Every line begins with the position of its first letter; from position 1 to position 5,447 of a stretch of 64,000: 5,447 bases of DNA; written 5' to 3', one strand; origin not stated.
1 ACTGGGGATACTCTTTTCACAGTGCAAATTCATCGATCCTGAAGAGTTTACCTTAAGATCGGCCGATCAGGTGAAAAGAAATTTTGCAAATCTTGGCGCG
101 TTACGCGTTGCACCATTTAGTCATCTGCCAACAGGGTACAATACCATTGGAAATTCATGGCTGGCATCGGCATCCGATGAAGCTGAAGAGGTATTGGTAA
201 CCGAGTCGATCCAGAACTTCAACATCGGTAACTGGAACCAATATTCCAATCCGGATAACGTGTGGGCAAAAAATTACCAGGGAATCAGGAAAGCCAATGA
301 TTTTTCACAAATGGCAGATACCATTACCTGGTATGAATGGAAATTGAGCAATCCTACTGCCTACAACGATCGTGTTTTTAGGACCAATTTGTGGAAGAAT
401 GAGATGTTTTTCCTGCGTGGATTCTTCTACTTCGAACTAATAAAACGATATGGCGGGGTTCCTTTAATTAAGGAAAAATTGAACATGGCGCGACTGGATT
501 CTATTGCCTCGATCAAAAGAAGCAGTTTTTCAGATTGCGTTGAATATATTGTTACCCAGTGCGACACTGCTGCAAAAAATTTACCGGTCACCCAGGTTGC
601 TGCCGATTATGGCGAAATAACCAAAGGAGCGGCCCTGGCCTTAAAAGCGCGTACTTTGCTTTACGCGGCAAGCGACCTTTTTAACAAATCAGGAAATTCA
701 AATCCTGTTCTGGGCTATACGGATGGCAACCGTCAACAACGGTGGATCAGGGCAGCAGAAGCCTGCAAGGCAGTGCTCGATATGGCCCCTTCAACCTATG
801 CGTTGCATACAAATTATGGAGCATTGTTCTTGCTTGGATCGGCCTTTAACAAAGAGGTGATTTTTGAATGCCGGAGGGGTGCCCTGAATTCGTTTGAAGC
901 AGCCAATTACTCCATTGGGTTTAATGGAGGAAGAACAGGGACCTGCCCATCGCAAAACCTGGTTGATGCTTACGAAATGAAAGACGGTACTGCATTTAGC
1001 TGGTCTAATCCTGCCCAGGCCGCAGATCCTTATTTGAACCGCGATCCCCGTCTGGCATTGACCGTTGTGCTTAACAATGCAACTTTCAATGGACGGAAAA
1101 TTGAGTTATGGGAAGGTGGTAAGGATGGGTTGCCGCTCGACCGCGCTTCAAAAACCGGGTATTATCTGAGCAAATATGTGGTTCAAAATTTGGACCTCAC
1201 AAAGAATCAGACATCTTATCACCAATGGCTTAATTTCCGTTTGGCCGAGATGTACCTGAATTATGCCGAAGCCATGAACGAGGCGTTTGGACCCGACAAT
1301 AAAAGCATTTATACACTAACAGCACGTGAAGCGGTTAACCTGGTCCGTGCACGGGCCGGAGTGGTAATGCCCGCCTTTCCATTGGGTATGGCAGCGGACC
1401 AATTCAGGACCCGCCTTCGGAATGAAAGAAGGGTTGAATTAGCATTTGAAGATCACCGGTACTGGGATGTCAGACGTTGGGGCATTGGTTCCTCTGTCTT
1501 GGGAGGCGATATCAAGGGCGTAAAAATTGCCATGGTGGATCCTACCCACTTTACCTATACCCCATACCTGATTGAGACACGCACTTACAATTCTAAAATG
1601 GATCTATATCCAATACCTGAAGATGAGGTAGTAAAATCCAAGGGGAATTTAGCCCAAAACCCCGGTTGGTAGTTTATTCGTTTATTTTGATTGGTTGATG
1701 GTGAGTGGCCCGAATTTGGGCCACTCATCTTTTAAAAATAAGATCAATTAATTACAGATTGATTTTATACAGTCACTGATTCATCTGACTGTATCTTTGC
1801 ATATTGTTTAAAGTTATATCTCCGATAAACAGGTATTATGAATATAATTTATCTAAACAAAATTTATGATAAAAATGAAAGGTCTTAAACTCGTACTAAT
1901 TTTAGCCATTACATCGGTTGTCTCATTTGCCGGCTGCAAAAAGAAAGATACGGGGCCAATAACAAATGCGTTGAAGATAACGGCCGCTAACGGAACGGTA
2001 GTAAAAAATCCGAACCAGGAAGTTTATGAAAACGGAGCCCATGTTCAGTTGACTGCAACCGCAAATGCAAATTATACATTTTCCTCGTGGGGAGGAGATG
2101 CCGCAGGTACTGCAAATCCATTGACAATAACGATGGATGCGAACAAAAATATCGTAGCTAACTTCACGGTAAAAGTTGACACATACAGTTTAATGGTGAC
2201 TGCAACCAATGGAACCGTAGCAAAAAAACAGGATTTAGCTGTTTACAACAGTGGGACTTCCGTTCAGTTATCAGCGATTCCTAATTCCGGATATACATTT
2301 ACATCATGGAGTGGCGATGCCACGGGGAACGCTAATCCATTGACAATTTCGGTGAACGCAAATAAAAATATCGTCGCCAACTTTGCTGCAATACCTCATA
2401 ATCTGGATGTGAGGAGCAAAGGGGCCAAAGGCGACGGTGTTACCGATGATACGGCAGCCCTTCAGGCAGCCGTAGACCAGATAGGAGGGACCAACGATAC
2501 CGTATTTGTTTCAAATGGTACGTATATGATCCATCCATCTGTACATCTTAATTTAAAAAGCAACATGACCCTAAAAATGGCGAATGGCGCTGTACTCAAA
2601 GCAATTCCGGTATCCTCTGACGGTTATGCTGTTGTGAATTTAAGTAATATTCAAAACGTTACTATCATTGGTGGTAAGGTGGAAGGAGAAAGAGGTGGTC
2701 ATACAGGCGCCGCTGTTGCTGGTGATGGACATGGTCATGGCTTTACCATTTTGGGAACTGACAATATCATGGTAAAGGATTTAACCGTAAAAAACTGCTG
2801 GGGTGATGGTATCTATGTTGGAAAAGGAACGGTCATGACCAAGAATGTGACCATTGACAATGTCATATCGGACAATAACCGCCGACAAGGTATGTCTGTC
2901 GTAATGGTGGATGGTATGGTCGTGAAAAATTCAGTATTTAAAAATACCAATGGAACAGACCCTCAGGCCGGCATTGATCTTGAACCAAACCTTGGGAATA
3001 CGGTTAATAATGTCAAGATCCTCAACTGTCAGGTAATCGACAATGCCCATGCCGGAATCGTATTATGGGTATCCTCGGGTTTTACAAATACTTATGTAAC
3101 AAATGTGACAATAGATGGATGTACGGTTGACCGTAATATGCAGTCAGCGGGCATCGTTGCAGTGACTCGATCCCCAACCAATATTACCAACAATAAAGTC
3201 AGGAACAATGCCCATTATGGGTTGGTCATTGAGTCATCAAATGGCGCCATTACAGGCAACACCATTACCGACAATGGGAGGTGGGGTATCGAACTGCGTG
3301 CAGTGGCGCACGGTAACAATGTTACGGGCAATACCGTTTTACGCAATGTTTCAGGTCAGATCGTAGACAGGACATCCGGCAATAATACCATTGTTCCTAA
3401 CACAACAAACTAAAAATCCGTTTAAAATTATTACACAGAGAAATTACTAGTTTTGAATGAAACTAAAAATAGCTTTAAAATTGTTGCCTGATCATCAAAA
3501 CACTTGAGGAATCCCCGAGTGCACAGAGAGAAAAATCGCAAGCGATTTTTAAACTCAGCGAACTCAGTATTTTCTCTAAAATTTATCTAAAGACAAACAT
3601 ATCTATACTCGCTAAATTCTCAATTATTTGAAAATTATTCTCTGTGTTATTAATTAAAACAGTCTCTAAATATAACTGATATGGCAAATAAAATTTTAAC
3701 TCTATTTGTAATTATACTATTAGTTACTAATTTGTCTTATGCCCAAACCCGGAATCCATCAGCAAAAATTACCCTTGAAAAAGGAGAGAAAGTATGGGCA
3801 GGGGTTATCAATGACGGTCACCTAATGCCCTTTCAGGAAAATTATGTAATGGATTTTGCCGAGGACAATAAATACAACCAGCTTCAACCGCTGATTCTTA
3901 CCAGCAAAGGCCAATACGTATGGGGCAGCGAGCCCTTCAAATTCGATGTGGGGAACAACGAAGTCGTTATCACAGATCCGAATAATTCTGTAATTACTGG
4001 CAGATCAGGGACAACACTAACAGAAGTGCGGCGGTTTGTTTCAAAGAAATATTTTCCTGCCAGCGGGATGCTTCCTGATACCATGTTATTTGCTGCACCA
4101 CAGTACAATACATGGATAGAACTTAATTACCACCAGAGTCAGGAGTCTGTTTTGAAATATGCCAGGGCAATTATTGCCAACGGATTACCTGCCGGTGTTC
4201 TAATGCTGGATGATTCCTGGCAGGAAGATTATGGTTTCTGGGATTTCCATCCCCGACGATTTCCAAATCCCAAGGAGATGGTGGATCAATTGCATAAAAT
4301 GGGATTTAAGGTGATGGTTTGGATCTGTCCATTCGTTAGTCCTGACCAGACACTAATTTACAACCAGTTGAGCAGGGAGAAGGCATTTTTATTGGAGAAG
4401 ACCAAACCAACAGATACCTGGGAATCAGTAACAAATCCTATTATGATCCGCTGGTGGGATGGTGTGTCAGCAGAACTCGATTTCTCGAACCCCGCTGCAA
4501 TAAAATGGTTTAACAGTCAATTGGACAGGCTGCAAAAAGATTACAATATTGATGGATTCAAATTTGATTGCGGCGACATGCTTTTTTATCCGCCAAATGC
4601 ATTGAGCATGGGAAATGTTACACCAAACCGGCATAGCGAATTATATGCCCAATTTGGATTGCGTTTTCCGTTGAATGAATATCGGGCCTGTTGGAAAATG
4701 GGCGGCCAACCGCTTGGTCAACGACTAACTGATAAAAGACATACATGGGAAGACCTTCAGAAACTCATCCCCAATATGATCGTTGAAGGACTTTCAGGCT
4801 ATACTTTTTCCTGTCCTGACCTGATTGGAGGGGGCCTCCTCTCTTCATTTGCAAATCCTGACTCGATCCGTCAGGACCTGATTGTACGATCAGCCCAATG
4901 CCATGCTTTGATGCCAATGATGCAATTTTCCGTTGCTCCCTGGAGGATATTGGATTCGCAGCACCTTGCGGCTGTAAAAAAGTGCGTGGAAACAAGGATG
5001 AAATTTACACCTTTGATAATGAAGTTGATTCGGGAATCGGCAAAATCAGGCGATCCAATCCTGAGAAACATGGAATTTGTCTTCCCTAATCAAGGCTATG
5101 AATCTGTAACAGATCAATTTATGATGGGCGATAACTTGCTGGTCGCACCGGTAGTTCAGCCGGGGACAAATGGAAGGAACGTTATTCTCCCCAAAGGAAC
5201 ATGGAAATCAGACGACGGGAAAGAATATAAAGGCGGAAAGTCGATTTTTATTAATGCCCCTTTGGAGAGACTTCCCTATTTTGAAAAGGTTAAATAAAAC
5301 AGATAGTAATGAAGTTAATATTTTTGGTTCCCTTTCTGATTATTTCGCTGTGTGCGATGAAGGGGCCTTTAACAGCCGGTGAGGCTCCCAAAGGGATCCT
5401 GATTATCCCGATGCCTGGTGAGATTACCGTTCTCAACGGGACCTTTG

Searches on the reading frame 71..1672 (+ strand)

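Call 9: search_protein_families(library=pfam, proteins=[window:71-1672:+], max_evalue=0.001)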
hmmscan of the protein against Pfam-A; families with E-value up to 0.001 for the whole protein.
window:71-1672:+ (533 aa): 2 families
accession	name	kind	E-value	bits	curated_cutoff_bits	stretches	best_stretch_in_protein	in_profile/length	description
PF07980.17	SusD_RagB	-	4e-47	161.7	23.1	1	262-533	2-297/297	SusD family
PF14322.12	SusD-like_3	-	3.1e-13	50.8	27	1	52-197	66-191/191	Starch-binding associating with outer membrane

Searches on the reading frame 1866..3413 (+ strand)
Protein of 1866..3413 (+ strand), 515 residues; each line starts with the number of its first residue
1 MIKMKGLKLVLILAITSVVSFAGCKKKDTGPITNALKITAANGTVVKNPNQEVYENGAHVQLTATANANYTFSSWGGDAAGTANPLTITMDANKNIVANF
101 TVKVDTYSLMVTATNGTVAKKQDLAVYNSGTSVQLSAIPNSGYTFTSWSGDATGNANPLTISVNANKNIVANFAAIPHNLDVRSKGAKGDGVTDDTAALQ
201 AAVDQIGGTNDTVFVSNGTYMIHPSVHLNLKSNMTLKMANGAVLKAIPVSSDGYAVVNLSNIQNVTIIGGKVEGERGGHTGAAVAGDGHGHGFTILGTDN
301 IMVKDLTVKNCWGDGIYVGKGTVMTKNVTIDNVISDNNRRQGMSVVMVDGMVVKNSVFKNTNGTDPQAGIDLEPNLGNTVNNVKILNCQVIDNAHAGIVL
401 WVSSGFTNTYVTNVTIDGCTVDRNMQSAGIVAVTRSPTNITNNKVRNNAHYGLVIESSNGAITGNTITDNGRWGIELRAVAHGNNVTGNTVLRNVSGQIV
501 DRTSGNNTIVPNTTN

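Call 9: search_protein_families(library=pfam, proteins=[window:1866-3413:+], max_evalue=0.001)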
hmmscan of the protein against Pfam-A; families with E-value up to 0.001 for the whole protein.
window:1866-3413:+ (515 aa): 5 families
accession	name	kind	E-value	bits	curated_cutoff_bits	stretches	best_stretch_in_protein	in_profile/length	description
PF18998.6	Flg_new_2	-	1.2e-28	99.3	23.6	2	107-176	1-72/73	Divergent InlB B-repeat domain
PF13229.12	Beta_helix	-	7.8e-19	68.3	25.9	2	405-513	48-157/158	Right handed beta helix region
PF12708.12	Pect-lyase_RHGA_epim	-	1.1e-13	51.9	27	1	182-263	4-86/213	Rhamnogalacturonase A/epimerase, pectate lyase-like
PF05048.19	NosD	-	2.6e-12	47.1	23.6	1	355-513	26-168/212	Periplasmic copper-binding protein (NosD)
PF09479.16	Flg_new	-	1.1e-06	29.1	27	0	114-162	7-51/65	Listeria-Bacteroides repeat domain (List_Bact_rpt)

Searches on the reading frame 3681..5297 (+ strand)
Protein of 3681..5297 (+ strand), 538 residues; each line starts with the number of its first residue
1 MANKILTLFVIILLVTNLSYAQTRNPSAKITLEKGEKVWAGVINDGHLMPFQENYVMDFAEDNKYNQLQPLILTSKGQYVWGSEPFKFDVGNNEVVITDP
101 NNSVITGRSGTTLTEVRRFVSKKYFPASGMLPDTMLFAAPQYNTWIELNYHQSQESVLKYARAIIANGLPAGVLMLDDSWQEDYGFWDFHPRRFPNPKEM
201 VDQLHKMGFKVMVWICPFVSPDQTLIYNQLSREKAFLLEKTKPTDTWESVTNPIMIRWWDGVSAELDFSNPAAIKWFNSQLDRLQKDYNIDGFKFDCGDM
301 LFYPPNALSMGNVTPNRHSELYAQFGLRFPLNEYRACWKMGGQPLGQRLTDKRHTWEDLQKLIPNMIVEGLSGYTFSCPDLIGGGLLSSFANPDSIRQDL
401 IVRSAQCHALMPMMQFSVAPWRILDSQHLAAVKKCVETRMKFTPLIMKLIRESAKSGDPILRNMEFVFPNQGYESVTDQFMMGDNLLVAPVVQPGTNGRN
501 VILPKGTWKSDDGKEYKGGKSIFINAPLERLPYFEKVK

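Call 9: search_protein_families(library=pfam, proteins=[window:3681-5297:+], max_evalue=0.001)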
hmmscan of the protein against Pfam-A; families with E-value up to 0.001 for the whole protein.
window:3681-5297:+ (538 aa): 2 families
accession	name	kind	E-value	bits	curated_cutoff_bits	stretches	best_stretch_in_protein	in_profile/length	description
PF01055.32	Glyco_hydro_31_2nd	-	3.8e-32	112.4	23.5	1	149-447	17-326/328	Glycosyl hydrolases family 31 TIM-barrel domain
PF21365.3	Glyco_hydro_31_3rd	-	4e-16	59.7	24.4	1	457-534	1-80/87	Glycosyl hydrolase family 31 C-terminal domain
